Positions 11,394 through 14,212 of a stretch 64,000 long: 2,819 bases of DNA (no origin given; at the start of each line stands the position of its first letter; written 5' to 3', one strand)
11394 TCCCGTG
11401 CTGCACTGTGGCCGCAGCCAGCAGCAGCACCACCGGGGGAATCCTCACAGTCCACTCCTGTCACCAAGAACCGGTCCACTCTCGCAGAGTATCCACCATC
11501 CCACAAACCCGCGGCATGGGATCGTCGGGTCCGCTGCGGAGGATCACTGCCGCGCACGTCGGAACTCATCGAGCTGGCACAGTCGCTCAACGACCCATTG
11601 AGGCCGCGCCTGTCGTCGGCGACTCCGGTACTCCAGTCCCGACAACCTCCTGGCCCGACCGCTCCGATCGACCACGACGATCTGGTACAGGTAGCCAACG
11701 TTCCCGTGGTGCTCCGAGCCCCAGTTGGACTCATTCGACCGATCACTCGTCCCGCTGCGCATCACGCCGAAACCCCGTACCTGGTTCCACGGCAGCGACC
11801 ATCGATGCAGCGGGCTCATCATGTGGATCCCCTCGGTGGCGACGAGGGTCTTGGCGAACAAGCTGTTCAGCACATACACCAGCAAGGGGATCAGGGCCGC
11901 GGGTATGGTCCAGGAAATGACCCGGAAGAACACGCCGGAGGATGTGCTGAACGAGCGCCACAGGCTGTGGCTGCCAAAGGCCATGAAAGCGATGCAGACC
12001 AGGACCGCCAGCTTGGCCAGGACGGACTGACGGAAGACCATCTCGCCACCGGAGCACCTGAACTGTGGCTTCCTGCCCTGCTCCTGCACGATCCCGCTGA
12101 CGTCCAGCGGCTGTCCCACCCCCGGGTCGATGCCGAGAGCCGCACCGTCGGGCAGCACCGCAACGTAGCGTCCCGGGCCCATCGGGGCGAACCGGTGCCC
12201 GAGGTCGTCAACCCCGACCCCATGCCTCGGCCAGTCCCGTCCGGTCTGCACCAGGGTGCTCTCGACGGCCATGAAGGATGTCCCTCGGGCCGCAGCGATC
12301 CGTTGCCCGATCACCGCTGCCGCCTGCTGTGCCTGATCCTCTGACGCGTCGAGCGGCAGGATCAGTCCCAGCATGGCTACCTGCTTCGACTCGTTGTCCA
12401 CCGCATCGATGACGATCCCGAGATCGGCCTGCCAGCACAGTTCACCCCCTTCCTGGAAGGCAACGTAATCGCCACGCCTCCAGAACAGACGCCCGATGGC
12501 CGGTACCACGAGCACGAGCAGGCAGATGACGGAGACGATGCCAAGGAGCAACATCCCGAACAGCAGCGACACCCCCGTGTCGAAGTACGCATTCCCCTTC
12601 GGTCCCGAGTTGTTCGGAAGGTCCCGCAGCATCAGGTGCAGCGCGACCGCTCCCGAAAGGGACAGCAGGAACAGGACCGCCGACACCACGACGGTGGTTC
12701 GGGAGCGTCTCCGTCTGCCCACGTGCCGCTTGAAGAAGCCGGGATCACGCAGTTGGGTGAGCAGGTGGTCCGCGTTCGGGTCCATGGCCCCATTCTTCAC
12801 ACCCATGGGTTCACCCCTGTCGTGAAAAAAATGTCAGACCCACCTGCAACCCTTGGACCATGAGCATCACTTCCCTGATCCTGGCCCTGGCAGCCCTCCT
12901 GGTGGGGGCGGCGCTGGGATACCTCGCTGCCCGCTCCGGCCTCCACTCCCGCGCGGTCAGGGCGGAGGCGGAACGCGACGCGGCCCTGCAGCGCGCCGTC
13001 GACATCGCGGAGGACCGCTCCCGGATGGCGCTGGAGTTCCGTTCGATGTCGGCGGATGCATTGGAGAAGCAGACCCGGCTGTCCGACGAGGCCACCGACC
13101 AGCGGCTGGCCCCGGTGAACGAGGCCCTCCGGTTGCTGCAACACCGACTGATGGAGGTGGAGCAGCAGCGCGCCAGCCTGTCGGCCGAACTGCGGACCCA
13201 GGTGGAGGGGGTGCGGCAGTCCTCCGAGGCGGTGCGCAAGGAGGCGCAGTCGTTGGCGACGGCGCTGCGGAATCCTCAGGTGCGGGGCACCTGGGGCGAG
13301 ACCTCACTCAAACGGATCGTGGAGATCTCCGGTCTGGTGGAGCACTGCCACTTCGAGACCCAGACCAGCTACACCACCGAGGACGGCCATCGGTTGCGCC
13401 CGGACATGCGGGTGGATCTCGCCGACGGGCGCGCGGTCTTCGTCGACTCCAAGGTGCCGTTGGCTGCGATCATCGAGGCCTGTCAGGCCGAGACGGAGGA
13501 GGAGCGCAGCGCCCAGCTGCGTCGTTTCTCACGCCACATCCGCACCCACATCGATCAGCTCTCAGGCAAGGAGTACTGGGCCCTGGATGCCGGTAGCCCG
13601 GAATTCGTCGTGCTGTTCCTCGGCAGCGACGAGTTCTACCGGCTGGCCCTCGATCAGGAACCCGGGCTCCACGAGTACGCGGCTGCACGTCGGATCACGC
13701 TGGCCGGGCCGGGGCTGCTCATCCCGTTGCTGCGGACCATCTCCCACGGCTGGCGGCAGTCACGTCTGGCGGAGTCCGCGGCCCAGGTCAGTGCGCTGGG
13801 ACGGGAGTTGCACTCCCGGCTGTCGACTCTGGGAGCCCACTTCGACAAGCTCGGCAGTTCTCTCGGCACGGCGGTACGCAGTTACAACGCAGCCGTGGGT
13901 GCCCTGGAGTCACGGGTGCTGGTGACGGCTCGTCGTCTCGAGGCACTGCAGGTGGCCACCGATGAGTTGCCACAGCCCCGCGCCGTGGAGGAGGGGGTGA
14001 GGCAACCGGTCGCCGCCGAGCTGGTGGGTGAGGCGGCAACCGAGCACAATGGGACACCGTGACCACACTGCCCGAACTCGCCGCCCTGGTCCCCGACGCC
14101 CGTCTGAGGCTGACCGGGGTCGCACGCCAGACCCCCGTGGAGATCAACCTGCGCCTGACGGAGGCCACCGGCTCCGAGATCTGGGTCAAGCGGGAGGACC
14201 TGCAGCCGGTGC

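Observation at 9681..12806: Diverged tandem paralogues of a PH-domain membrane protein bracketing an ICMT-family methyltransferase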

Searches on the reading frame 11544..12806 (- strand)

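Call 4: search_protein_families(library=pfam, proteins=[window:11544-12806:-], max_evalue=1)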
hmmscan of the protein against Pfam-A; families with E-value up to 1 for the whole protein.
window:11544-12806:- (420 aa): 2 families
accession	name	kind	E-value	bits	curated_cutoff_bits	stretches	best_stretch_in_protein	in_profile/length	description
PF03706.18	LPG_synthase_TM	-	0.0013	18.6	33.4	2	27-109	100-175/302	Lysylphosphatidylglycerol synthase TM region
PF17638.7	UL42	-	0.024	15.1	25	1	55-104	60-109/125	HCMV UL42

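Call 5: search_protein_families(library=ncbifam, proteins=[window:11544-12806:-], max_evalue=1)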
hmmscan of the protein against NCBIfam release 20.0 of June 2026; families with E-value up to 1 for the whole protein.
window:11544-12806:- (420 aa): 0 families

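Call 63: search_protein_families(library=padloc, proteins=[window:11544-12785:-], max_evalue=0.1)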
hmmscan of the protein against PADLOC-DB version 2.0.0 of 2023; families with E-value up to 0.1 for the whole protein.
window:11544-12785:- (413 aa): 0 families

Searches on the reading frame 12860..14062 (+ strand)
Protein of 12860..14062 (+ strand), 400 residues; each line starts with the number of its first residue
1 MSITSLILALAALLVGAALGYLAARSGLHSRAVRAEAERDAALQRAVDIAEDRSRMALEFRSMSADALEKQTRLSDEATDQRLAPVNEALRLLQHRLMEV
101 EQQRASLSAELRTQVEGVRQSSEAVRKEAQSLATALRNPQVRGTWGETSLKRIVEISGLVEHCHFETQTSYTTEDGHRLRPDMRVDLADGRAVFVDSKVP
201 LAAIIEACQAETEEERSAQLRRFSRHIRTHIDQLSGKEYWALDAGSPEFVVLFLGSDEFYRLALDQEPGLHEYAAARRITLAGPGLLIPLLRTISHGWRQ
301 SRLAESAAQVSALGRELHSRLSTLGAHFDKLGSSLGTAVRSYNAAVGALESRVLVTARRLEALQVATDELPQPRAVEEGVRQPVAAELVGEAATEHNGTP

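Call 4: search_protein_families(library=pfam, proteins=[window:12860-14062:+], max_evalue=1)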
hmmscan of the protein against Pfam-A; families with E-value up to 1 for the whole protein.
window:12860-14062:+ (400 aa): 7 families
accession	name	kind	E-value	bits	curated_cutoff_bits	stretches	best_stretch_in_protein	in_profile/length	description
PF02646.22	RmuC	-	6.1e-90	301.7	26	1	80-368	4-289/291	RmuC family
PF16454.10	PI3K_P85_iSH2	-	0.001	19.2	31.5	1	59-120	59-120/161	Phosphatidylinositol 3-kinase regulatory subunit P85 inter-SH2 domain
PF01044.25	Vinculin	-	0.091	11.5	38.1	1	39-226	254-407/852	Vinculin family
PF03670.18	UPF0184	-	0.12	13.2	21.5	1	75-129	20-74/83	Uncharacterised protein family (UPF0184)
PF06013.18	WXG100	-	0.13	13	27.3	0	302-334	8-40/86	Proteins of 100 residues with WXG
PF04513.17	Baculo_PEP_C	-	0.25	11.9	38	0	90-137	40-84/140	Baculovirus polyhedron envelope protein, PEP, C terminus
PF04949.18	Transcrip_act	-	0.58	10.5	27.5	0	49-136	19-102/154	Transcriptional activator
